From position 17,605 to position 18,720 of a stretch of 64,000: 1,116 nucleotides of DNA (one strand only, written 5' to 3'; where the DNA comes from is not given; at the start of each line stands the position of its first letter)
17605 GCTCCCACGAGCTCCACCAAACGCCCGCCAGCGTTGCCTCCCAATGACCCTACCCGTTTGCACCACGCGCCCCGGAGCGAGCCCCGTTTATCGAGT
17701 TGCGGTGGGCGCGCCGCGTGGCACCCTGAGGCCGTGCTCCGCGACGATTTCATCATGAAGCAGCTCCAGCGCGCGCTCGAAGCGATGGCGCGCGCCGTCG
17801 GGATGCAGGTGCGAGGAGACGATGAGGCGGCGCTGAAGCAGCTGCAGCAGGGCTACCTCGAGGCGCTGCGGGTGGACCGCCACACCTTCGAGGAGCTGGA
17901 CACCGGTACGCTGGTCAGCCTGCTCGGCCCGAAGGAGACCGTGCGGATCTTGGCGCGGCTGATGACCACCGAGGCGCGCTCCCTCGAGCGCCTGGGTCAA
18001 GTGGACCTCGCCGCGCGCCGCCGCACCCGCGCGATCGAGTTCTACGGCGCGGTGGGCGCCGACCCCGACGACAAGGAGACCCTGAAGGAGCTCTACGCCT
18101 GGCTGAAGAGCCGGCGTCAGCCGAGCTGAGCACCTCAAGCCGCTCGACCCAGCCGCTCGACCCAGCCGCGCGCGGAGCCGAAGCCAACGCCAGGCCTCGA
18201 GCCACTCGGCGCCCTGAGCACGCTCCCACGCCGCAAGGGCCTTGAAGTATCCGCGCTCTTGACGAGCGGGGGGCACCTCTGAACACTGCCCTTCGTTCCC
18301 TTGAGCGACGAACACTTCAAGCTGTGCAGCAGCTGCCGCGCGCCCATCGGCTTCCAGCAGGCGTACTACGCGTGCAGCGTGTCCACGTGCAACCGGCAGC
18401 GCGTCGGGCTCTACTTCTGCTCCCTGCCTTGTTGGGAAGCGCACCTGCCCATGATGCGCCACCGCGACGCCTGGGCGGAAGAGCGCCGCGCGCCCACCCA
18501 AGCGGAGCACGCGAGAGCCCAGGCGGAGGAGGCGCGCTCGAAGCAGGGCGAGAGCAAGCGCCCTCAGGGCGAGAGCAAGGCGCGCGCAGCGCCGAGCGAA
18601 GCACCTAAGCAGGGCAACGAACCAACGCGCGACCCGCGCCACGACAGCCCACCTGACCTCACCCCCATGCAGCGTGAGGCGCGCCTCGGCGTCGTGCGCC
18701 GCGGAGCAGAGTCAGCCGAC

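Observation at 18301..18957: Zinc-ribbon protein ending in an archaeal-type histone fold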

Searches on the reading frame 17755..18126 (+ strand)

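Call 29: search_protein_families(library=pfam, proteins=[window:17755-18126:+], max_evalue=10)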
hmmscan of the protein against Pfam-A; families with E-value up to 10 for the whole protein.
window:17755-18126:+ (124 aa): 1 family
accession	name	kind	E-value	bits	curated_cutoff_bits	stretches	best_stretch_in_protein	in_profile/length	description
PF07719.23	TPR_2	-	0.39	11.4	27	0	74-97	1-24/34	Tetratricopeptide repeat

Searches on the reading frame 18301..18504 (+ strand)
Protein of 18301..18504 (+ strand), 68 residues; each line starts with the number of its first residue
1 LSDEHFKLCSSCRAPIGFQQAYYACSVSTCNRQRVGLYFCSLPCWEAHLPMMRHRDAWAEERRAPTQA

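Call 51: search_protein_representatives(alignment_id=A3)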
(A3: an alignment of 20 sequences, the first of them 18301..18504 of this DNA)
Query: 20 sequences, 68 profile positions. Proteins with E-value up to 0.001 (for the whole library): 297; up to 1e-10: 246; up to 1e-30: 10. The best 150 are listed.
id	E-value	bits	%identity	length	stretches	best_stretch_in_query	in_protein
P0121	1.1e-38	147.5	-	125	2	3-67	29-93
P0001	1.7e-35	137.2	-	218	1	1-68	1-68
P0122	2.4e-32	127.2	-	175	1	2-68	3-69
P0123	3.8e-32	126.6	-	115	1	3-67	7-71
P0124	1.2e-31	125.0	-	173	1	2-68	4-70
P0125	2.0e-31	124.2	-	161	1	4-68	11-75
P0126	3.5e-31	123.5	-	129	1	2-68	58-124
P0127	5.3e-31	122.9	-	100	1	2-67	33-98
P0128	8.5e-31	122.2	-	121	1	3-68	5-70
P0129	8.6e-31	122.2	-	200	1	3-67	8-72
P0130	1.1e-30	121.9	-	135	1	2-66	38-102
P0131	1.7e-30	121.3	-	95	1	2-67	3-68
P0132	1.9e-30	121.1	-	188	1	4-66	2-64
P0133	3.8e-30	120.1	-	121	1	2-67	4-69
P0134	4.2e-30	120.0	-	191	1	3-68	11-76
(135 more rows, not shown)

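Call 63: search_protein_families(library=pfam, alignment_id=A3, max_evalue=10)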
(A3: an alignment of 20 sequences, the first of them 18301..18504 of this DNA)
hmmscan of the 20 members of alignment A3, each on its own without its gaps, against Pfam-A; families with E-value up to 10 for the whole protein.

A. member 1, window:18301-18504:+ (68 aa): 3 families
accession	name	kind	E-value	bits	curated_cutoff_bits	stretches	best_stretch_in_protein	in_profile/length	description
PF24461.1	DUF7576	-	0.04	14.2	27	1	2-46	13-56/60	Family of unknown function (DUF7576)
PF08992.16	QH-AmDH_gamma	-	0.098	13.1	25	1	25-64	20-61/75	Quinohemoprotein amine dehydrogenase, gamma subunit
PF03107.22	C1_2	-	1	10.2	26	1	5-31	16-40/48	C1 domain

B. families by the number of members that match (of 20 scanned): 14 families
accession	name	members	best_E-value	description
PF03107.22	C1_2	12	0.0021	C1 domain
PF08992.16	QH-AmDH_gamma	6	0.0036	Quinohemoprotein amine dehydrogenase, gamma subunit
PF04438.22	zf-HIT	5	0.41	HIT zinc finger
PF04570.20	zf-FLZ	4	0.11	zinc-finger of the FCS-type, C2-C2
PF24461.1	DUF7576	3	0.0086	Family of unknown function (DUF7576)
PF06467.20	zf-FCS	3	0.19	MYM-type Zinc finger with FCS sequence motif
PF12675.12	DUF3795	1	0.032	Protein of unknown function (DUF3795)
PF10114.15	PocR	1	0.11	Sensory domain found in PocR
PF18508.7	zf_C2H2_13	1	0.12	Zinc finger domain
PF11809.13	DUF3330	1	0.16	Domain of unknown function (DUF3330)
PF09889.16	DUF2116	1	1.1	Probable treble clef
PF04640.20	PLATZ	1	1.9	PLATZ transcription factor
PF22926.2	C1-like_CT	1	2.1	C1 domain-like, C-terminal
PF25287.1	zf-B_box_Trim66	1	3.7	Trim66, B-box zinc-binding domain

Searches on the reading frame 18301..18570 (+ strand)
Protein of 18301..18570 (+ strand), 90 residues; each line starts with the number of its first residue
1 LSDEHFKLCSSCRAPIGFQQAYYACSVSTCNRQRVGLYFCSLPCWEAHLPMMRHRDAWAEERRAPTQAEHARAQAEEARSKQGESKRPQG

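Call 29: search_protein_families(library=pfam, proteins=[window:18301-18570:+], max_evalue=10)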
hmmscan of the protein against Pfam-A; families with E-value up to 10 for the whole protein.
window:18301-18570:+ (90 aa): 4 families
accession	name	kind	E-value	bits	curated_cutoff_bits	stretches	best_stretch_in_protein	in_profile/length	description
PF24461.1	DUF7576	-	0.074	13.4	27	1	2-46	13-56/60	Family of unknown function (DUF7576)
PF08992.16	QH-AmDH_gamma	-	0.13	12.7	25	1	25-64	20-61/75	Quinohemoprotein amine dehydrogenase, gamma subunit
PF03107.22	C1_2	-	2.4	9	26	1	5-31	16-40/48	C1 domain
PF11326.13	PANTS-like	-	3.5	8.5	27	1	4-82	6-69/80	Synaptic plasticity regulator PANTS-like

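Call 36: predict_structure(alignment_id=A2)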
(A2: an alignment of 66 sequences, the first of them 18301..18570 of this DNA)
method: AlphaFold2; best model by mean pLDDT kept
length: 90 residues; sequences in the alignment: 66
mean_pLDDT: 79.5   pTM: 0.64
mean pLDDT of the five models: 79.5, 77.0, 76.4, 73.6, 72.2
residues with pLDDT >= 90: 28; 70-90: 44; 50-70: 12; < 50: 6
segments of 3 or more residues with pLDDT < 50: 85-88
pLDDT, mean of each block of 10 residues (from residue 1): 78 91 88 82 89 81 87 71 49
secondary structure, 60 per line:
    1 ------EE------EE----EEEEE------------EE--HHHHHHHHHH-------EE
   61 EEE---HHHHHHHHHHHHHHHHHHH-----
elements in order: E21-25 H42-51 E59-63 H67-85

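Call 57: fold_search(model_id=the predicted structure, library=pdb)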
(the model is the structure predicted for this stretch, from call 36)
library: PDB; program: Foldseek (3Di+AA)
matches with E <= 10: 9; with E <= 0.001: 0
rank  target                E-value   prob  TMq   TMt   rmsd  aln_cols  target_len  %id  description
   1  9c3c_D                1.6e+00  0.15  0.40  0.15   6.5        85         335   18  Cryo-EM structure of native dystrophin-glycoprotein complex (DGC) (released 2024-10-23)
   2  8yt8_E                2.3e+00  0.08  0.33  0.13   8.4        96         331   19  Cryo-EM structure of the dystrophin glycoprotein complex (released 2024-12-11)
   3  7lhz_C                3.9e+00  0.07  0.29  0.05   4.8        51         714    8  K. pneumoniae Topoisomerase IV (ParE-ParC) in complex with DNA and (3S)-10-[(3R)-3-(1-aminocyclopropyl)pyrrolidin-1-yl (released 2021-05-12)
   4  9nqu_K                5.2e+00  0.06  0.33  0.08   9.1        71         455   15  KDM6B-nucleosome structure stabilized by H3K27C-UNC8015 covalent conjugate (released 2025-07-23)
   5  8x15_L                5.9e+00  0.08  0.28  0.23   4.7        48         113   14  Structure of nucleosome-bound SRCAP-C in the apo state (released 2024-03-06)
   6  9kgt_D                5.9e+00  0.05  0.28  0.05   5.3        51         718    8  Crystal structure of topoisomerase IV from Klebsiella pneumoniae in complex with DNA and BWC0977, a dual-targeting bro (released 2025-11-12)
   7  8qvt_B                6.8e+00  0.02  0.25  0.07   9.6        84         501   12  Crystal structure of Zea mays cytokinin oxidase/dehydrogenase 5 (ZmCKX5) (released 2024-10-30)
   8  6zu5_SAA              8.3e+00  0.01  0.19  0.18  12.3        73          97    8  Structure of the Paranosema locustae ribosome in complex with Lso2 (released 2020-11-04)
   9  8qvt_A                9.5e+00  0.01  0.25  0.06   9.7        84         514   12  Crystal structure of Zea mays cytokinin oxidase/dehydrogenase 5 (ZmCKX5) (released 2024-10-30)
